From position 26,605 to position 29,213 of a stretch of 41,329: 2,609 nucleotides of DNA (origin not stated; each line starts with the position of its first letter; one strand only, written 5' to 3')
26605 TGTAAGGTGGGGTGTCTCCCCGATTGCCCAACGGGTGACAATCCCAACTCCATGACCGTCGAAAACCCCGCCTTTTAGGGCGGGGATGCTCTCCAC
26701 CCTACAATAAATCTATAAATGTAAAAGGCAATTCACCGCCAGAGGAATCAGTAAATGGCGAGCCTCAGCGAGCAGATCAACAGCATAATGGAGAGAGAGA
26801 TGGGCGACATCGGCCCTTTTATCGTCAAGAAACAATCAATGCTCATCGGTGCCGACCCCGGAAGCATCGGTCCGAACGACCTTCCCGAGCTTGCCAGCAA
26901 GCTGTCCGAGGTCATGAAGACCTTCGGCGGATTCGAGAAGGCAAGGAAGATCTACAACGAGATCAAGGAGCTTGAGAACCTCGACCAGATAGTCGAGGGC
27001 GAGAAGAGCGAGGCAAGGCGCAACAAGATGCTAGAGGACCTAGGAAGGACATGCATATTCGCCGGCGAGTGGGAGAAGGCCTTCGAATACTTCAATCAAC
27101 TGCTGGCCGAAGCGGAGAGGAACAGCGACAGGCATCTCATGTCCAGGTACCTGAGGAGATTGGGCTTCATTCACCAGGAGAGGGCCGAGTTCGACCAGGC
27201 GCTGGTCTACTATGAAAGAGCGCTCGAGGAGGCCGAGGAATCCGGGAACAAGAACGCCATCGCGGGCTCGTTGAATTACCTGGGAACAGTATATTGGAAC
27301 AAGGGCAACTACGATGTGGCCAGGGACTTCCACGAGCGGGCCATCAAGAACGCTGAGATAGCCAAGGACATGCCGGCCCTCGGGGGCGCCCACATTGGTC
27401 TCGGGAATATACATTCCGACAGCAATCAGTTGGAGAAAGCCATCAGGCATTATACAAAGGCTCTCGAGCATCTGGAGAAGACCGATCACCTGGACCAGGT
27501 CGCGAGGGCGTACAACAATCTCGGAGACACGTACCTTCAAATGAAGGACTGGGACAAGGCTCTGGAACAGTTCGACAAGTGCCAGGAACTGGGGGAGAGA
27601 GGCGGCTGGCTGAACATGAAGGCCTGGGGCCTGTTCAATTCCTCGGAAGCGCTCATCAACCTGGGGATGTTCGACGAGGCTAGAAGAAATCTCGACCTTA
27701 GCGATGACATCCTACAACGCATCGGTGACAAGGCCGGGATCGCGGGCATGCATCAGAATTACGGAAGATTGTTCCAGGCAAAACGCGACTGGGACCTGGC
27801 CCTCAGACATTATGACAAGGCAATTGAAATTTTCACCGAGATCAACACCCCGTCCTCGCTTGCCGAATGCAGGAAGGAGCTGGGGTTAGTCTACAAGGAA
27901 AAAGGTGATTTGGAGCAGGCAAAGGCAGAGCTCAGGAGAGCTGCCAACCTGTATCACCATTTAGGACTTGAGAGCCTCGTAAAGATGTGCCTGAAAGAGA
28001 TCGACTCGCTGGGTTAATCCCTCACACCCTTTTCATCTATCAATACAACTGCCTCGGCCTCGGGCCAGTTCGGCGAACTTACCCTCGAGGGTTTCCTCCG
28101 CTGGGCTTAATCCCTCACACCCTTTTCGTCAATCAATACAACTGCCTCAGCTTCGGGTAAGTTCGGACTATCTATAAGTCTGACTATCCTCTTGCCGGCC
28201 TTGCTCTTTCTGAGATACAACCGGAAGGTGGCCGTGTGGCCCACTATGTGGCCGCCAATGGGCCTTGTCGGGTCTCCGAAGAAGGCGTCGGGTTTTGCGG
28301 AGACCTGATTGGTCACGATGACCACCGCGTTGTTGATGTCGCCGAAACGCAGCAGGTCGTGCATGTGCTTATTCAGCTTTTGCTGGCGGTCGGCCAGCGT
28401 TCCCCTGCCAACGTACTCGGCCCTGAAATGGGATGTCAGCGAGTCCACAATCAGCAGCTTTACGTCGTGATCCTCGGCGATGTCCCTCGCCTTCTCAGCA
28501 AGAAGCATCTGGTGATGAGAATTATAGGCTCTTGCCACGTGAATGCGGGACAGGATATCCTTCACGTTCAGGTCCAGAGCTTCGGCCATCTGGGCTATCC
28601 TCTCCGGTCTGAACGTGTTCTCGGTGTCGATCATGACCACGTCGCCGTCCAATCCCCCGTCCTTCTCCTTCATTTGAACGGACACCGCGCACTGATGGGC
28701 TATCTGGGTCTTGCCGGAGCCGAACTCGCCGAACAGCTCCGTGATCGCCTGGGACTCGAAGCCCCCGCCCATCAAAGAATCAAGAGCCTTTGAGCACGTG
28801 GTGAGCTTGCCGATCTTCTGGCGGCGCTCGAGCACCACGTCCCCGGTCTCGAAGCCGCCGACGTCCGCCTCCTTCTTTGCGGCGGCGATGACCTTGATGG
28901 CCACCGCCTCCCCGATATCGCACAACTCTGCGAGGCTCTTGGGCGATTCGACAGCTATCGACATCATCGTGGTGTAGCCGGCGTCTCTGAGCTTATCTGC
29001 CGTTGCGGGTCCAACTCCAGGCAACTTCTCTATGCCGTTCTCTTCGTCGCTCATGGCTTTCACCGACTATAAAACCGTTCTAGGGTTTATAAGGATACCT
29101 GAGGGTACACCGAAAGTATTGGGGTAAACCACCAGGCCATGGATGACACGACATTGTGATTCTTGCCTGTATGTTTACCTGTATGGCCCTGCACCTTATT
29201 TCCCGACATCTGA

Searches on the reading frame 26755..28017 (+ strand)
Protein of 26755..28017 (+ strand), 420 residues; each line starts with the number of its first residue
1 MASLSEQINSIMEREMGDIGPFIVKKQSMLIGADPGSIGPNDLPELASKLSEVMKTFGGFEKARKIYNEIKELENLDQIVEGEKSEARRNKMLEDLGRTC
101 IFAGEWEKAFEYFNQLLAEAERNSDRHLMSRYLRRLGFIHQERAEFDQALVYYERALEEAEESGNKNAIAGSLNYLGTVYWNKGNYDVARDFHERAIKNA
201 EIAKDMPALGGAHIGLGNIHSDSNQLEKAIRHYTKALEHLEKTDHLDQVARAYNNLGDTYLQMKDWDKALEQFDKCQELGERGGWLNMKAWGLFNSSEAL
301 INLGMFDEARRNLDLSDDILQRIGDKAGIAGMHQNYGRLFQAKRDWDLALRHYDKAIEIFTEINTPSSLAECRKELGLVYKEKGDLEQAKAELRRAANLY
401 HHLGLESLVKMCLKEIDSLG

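Call 51: search_protein_families(library=pfam, proteins=[window:26755-28017:+], max_evalue=0.00001)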
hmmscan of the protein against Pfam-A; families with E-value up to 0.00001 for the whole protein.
window:26755-28017:+ (420 aa): 18 families
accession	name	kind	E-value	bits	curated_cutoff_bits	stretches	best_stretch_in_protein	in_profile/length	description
PF13424.12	TPR_12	-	3.8e-45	152.4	30.1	5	213-279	6-74/77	Tetratricopeptide repeat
PF07719.23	TPR_2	-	4.1e-33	111.2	27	1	250-279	1-30/34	Tetratricopeptide repeat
PF00515.34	TPR_1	-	1.9e-30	103.9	27.8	1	250-279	1-30/34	Tetratricopeptide repeat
PF13181.12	TPR_8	-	1.4e-22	78.3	25.7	0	250-279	1-30/34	Tetratricopeptide repeat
PF17874.7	TPR_MalT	-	4.5e-22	79.2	45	2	222-402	13-193/336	MalT-like TPR region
PF13176.12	TPR_7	-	3.9e-20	70.6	27.9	0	212-240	1-28/36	Tetratricopeptide repeat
PF13428.12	TPR_14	-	1.3e-18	66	23.5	0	94-124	5-35/44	Tetratricopeptide repeat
PF13374.12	TPR_10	-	1.2e-16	60.6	27.5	0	170-197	2-29/42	Tetratricopeptide repeat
PF14938.12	SNAP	-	1.9e-14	54.2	25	1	343-416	87-161/282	Soluble NSF attachment protein, SNAP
PF14559.12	TPR_19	-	2.7e-14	53.7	25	0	224-274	5-49/68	Tetratricopeptide repeat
PF13174.12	TPR_6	-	7.8e-13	48.6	26.3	0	255-277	5-27/33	Tetratricopeptide repeat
PF13432.12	TPR_16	-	1e-10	42.3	32.7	0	216-275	3-56/65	Tetratricopeptide repeat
PF24885.1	TPR_NPHP3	-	3.4e-10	40.2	100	1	69-198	78-211/239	Nephrocystin-3 TPR domain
PF18768.7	RNPP_C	-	2.7e-09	37.3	26.5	0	216-276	85-147/213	RNPP family C-terminal domain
PF10602.15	RPN7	-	1.7e-07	31.5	29.6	0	224-364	10-140/174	26S proteasome subunit RPN7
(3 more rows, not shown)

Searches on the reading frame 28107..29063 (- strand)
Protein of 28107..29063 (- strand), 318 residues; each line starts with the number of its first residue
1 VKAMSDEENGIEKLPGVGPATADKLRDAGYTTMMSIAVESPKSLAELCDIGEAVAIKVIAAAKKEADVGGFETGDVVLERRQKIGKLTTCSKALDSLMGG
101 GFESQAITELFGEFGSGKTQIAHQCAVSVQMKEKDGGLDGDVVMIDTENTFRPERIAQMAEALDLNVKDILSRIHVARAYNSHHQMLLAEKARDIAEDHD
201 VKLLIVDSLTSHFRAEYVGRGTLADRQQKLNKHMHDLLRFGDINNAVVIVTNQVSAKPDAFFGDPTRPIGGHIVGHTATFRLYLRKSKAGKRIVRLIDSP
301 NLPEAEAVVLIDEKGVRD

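Call 51: search_protein_families(library=pfam, proteins=[window:28107-29063:-], max_evalue=0.00001)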
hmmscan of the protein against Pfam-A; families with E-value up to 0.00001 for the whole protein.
window:28107-29063:- (318 aa): 5 families
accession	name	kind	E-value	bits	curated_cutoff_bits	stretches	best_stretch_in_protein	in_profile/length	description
PF08423.17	Rad51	-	2.3e-84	282.9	22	1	80-318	1-243/244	Rad51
PF00154.27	RecA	-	2.2e-11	44.2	27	1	79-291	25-225/262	recA bacterial DNA recombination protein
PF14520.12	HHH_5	-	8.1e-10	39.5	27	1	13-64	6-57/57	Helix-hairpin-helix domain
PF06745.19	ATPase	-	3.1e-08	33.7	26.6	1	91-297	5-200/231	KaiC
PF13481.12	AAA_25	-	1.2e-07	32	27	1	91-215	19-158/195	AAA domain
